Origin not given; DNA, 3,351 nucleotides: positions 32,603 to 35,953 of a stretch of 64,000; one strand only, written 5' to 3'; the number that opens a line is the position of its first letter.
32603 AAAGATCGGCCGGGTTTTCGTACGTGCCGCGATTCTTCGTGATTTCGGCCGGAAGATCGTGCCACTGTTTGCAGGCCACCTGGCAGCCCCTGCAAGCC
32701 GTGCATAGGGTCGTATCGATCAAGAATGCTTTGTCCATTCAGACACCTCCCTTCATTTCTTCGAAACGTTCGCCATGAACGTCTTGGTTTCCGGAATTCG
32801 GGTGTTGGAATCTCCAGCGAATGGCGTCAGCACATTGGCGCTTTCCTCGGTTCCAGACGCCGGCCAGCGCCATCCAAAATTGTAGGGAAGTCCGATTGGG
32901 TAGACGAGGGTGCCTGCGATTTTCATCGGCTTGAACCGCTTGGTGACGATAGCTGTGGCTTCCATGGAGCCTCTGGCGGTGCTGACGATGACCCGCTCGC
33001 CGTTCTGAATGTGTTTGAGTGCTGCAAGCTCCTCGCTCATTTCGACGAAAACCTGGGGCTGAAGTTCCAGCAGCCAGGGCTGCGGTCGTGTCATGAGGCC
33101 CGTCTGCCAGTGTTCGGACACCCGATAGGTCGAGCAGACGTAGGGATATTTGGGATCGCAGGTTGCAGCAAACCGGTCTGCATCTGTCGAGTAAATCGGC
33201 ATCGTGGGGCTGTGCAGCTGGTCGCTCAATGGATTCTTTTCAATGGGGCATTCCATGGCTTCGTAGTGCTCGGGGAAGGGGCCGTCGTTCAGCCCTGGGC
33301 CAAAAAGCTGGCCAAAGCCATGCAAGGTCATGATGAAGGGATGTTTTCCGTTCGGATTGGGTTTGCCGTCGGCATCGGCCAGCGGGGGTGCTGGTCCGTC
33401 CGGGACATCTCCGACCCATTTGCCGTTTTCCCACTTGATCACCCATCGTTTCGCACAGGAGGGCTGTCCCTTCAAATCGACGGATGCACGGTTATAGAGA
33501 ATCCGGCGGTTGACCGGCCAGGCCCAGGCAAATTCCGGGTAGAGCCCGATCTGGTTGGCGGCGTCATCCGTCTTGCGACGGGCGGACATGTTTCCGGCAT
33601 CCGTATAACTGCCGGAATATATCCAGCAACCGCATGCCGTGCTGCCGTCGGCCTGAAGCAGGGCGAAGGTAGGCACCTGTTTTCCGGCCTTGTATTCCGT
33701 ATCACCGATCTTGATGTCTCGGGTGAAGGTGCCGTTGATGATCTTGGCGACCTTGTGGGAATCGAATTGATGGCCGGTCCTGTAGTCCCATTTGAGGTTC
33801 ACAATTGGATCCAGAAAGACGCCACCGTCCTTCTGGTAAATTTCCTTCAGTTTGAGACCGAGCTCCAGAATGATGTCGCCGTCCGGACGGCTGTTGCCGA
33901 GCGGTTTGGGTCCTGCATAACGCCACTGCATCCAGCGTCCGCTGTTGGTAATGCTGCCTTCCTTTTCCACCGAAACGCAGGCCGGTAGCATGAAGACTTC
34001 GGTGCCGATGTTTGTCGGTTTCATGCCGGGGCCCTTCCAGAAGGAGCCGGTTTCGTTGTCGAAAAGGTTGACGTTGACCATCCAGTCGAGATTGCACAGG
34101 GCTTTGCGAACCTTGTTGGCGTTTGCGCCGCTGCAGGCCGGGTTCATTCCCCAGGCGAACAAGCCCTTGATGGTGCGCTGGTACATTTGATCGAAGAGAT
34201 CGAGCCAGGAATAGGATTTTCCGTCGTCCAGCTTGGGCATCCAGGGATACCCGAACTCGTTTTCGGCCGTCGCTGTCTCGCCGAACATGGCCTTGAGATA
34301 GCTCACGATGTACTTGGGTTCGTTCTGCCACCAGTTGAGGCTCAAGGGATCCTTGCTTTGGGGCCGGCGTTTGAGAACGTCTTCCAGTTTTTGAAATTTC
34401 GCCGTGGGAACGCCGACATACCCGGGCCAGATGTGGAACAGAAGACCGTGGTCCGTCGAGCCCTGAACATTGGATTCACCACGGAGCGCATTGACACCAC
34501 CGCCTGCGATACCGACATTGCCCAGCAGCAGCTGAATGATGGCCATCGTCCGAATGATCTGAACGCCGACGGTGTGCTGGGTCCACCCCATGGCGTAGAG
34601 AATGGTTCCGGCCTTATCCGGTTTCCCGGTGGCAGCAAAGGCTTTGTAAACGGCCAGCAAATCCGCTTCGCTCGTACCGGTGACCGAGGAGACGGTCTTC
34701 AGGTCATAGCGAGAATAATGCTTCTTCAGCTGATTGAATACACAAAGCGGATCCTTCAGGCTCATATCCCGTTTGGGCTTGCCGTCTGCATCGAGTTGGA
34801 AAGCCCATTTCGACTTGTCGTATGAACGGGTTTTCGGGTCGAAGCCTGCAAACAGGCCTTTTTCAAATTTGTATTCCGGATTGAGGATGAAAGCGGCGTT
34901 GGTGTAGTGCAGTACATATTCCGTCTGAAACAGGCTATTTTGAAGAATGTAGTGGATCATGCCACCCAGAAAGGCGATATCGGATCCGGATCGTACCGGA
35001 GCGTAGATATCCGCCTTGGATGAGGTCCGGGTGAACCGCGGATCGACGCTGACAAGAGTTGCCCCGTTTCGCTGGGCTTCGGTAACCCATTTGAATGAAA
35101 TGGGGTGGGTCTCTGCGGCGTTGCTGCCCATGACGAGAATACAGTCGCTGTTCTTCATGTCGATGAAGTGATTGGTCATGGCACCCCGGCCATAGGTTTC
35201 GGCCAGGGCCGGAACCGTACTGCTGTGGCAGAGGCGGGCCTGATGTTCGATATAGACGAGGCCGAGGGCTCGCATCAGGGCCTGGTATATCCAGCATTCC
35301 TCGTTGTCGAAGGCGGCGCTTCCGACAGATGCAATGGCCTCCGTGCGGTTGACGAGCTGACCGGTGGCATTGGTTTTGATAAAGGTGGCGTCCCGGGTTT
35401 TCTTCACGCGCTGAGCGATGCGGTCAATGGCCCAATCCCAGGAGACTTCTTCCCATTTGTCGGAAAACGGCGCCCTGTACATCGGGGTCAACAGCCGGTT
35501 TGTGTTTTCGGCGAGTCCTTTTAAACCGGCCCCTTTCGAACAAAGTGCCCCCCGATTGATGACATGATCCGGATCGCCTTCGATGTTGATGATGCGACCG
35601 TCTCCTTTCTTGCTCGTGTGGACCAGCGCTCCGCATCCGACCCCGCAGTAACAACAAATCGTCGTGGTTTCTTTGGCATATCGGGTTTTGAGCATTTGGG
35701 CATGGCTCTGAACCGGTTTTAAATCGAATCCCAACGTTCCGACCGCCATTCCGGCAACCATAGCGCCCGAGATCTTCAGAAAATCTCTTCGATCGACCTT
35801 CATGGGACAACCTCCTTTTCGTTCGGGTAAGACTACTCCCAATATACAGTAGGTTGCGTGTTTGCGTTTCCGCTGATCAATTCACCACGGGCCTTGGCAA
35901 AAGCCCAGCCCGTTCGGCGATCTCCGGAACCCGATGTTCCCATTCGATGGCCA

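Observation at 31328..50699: About 19-kb co-directional redox mega-cluster: RelE-like / HdrD-like / three giant HdrA / two MvhD / MetV-MetF / Tat-FdhAB / a third MvhD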

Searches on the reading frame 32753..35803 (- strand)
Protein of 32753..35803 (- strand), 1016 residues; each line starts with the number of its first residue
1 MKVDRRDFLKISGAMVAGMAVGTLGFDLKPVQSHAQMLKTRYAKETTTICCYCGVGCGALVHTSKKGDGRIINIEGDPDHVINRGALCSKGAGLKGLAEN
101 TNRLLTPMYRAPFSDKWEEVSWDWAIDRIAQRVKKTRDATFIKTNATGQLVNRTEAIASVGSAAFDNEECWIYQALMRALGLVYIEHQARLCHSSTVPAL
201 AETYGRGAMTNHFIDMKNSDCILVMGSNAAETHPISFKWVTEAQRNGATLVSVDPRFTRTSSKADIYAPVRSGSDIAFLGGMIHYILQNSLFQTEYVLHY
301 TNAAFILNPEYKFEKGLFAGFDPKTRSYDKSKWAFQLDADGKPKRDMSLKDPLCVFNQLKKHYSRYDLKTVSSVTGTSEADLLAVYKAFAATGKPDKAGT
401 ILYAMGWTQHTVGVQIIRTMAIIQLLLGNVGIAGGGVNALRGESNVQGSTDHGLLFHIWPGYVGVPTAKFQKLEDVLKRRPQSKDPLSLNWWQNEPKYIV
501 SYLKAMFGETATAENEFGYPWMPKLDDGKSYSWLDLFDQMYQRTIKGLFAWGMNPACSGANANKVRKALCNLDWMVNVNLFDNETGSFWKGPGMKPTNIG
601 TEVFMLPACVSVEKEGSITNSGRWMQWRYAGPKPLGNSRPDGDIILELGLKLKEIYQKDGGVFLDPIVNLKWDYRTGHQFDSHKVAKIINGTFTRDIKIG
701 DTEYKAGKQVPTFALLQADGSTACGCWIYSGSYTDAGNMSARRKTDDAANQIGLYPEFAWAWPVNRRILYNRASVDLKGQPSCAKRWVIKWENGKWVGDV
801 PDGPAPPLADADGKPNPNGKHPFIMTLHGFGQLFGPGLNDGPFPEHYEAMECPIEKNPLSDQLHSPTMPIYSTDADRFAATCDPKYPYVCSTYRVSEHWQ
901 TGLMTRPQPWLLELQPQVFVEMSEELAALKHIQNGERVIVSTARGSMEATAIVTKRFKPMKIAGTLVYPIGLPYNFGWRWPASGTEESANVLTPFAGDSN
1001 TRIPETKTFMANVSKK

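Call 5: search_protein_families(library=pfam, proteins=[window:32753-35803:-])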
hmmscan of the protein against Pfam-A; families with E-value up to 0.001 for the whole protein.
window:32753-35803:- (1016 aa): 4 families
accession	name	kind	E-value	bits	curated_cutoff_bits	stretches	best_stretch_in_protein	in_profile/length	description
PF00384.28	Molybdopterin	-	6.5e-35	121.2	24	1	103-648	1-350/353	Molybdopterin oxidoreductase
PF01568.27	Molydop_binding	-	4.8e-17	62.4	26.8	1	890-1009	3-109/110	Molydopterin dinucleotide binding domain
PF04879.21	Molybdop_Fe4S4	-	2.9e-14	53.2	22.7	1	44-93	2-48/55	Molybdopterin oxidoreductase Fe4S4 domain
PF10518.14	TAT_signal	-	8.6e-05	22.7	22.7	1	2-22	1-21/21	TAT (twin-arginine translocation) pathway signal sequence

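Call 8: search_protein_families(library=ncbifam, proteins=[window:32753-35803:-], max_evalue=0.00001)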
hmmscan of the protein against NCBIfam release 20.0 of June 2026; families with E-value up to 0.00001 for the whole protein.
window:32753-35803:- (1016 aa): 24 families
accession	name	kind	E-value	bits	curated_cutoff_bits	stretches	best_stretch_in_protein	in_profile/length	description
TIGR01553.1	formate-DH-alph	equivalog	0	1457.9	814.2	1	3-1015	2-1009/1009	formate dehydrogenase-N subunit alpha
NF041513.1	formate_DH_Act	exception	1.3e-283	943.7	1400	2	341-1013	373-1046/1067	formate dehydrogenase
TIGR01591.1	Fdh-alpha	equivalog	4e-109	365.6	666.25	4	48-299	1-236/672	formate dehydrogenase subunit alpha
NF047855.1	AssmNtatRedNasC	equivalog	1.1e-69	235.4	1100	4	38-302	13-264/708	assimilatory nitrate reductase catalytic subunit NasC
NF010055.0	PRK13532.1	equivalog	4.8e-54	183.9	904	2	1-470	1-440/830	nitrate reductase catalytic subunit NapA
TIGR01706.1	NAPA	equivalog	1.7e-50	172.2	930.55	2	2-465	1-435/830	periplasmic nitrate reductase subunit alpha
TIGR01701.1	Fdhalpha-like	subfamily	3.6e-42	144.4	582.15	1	100-455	96-404/744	FdhF/YdeP family oxidoreductase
NF012032.0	PRK15488.1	equivalog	9.4e-33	113.2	694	1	1-302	1-282/759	thiosulfate reductase PhsA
NF041323.1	Nitr_red_NasA_Halo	equivalog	1.9e-32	112.6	1000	1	53-302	3-237/673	assimilatory nitrate reductase NasA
TIGR02166.1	dmsA_ynfE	subfamily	5.2e-32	110.8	777.7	1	3-446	1-407/794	DMSO/selenate family reductase complex A subunit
TIGR03479.1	DMSO_red_II_alp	subfamily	7.5e-30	103.7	984.75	1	88-303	105-309/913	molybdopterin-dependent oxidoreductase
NF007406.0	PRK09939.1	equivalog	2.8e-21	75.4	1473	2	350-453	316-415/759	acid resistance putative oxidoreductase YdeP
NF041885.1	selenate_YnfE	exception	1.5e-19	69.3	1675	1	3-300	3-305/805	selenate/tellurate reductase subunit YnfE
TIGR02693.1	arsenite_ox_L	equivalog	4.7e-18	64.6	359.05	1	63-442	70-419/806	arsenate reductase (azurin) large subunit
NF041783.2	mnquin_red_QrcB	equivalog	9.2e-18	63.7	440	1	38-152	45-158/695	menaquinone reductase molybdopterin-binding-like subunit QrcB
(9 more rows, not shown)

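Call 38: search_solved_structures(query=window:32753-35803:-, max_evalue=1e-50)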
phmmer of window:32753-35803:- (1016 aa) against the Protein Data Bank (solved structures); distinct sequences matched with E-value up to 1e-50: 19.
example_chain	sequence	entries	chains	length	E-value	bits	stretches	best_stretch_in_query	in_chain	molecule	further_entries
9qm0_A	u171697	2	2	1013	0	1430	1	1-1015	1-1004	Formate dehydrogenase, alpha subunit, selenocysteine-containing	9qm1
6sdr_A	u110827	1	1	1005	0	1425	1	1-1015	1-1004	Formate dehydrogenase, alpha subunit, selenocysteine-containing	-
6sdv_A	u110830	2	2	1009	0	1425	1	1-1015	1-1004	Formate dehydrogenase, alpha subunit, selenocysteine-containing,Formate dehydrogenase, alp | Formate dehydrogenase, alpha subunit, selenocysteine-containing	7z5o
30gj_A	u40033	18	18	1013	0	1425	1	1-1015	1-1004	Formate dehydrogenase, alpha subunit, selenocysteine-containing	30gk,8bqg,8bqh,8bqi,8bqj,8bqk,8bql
9rk0_A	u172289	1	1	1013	0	1423.6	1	1-1015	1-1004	Formate dehydrogenase, alpha subunit, selenocysteine-containing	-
8cm7_A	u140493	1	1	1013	0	1422.1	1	1-1015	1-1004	Formate dehydrogenase, alpha subunit, selenocysteine-containing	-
9rjz_A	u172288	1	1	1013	0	1422.1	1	1-1015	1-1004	Formate dehydrogenase, alpha subunit, selenocysteine-containing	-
8rcg_A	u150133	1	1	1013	0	1422.1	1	1-1015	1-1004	Formate dehydrogenase, alpha subunit, selenocysteine-containing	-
9rjy_A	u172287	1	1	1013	0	1422.1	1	1-1015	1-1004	Formate dehydrogenase, alpha subunit, selenocysteine-containing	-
8cm4_A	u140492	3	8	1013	0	1420.9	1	1-1015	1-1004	Formate dehydrogenase, alpha subunit, selenocysteine-containing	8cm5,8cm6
9rk1_A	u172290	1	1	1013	0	1419.2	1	1-1015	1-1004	Formate dehydrogenase, alpha subunit, selenocysteine-containing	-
1h0h_A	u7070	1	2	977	0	1409.3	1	37-1015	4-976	FORMATE DEHYDROGENASE SUBUNIT ALPHA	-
1kqf_A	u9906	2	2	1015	6.9e-288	961.1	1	1-1015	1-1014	FORMATE DEHYDROGENASE, NITRATE-INDUCIBLE, MAJOR SUBUNIT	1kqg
9vap_A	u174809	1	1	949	1.6e-85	291.2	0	3-296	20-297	Formate dehydrogenase molybdopterin-binding subunit FdhA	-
7qv7_S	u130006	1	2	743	7.9e-67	229.3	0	44-300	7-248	Hydrogen dependent carbon dioxide reductase subunit FdhF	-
7bkb_D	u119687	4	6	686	6.3e-57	196.5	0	44-302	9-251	Formate dehydrogenase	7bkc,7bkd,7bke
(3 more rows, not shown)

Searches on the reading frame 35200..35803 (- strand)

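Call 55: search_solved_structures(query=window:35200-35803:-, max_evalue=1e-20, show_alignments=2)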
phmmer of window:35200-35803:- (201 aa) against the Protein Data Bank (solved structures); distinct sequences matched with E-value up to 1e-20: 13.
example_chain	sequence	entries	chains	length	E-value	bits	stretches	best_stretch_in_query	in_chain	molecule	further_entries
9qm0_A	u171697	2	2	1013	6.4e-82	277.3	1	1-201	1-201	Formate dehydrogenase, alpha subunit, selenocysteine-containing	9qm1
6sdr_A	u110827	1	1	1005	2.1e-80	272.4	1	1-201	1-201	Formate dehydrogenase, alpha subunit, selenocysteine-containing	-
6sdv_A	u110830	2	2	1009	2.1e-80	272.4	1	1-201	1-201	Formate dehydrogenase, alpha subunit, selenocysteine-containing,Formate dehydrogenase, alp | Formate dehydrogenase, alpha subunit, selenocysteine-containing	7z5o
8cm4_A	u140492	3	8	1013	2.1e-80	272.4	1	1-201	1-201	Formate dehydrogenase, alpha subunit, selenocysteine-containing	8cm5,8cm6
8cm7_A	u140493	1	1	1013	2.1e-80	272.4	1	1-201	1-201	Formate dehydrogenase, alpha subunit, selenocysteine-containing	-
30gj_A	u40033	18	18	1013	2.1e-80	272.4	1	1-201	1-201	Formate dehydrogenase, alpha subunit, selenocysteine-containing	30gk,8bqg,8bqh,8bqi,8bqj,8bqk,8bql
8rcg_A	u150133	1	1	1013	2.1e-80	272.4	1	1-201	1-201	Formate dehydrogenase, alpha subunit, selenocysteine-containing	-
9rjz_A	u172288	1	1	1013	2.1e-80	272.4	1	1-201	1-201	Formate dehydrogenase, alpha subunit, selenocysteine-containing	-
9rk1_A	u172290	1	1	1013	2.1e-80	272.4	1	1-201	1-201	Formate dehydrogenase, alpha subunit, selenocysteine-containing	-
9rk0_A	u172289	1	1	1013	5.5e-80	271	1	1-201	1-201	Formate dehydrogenase, alpha subunit, selenocysteine-containing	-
9rjy_A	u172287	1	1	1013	1.4e-79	269.6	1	1-201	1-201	Formate dehydrogenase, alpha subunit, selenocysteine-containing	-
1h0h_A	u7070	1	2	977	3.5e-71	242.3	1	37-201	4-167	FORMATE DEHYDROGENASE SUBUNIT ALPHA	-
1kqf_A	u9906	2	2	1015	9.4e-46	159.3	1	1-201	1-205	FORMATE DEHYDROGENASE, NITRATE-INDUCIBLE, MAJOR SUBUNIT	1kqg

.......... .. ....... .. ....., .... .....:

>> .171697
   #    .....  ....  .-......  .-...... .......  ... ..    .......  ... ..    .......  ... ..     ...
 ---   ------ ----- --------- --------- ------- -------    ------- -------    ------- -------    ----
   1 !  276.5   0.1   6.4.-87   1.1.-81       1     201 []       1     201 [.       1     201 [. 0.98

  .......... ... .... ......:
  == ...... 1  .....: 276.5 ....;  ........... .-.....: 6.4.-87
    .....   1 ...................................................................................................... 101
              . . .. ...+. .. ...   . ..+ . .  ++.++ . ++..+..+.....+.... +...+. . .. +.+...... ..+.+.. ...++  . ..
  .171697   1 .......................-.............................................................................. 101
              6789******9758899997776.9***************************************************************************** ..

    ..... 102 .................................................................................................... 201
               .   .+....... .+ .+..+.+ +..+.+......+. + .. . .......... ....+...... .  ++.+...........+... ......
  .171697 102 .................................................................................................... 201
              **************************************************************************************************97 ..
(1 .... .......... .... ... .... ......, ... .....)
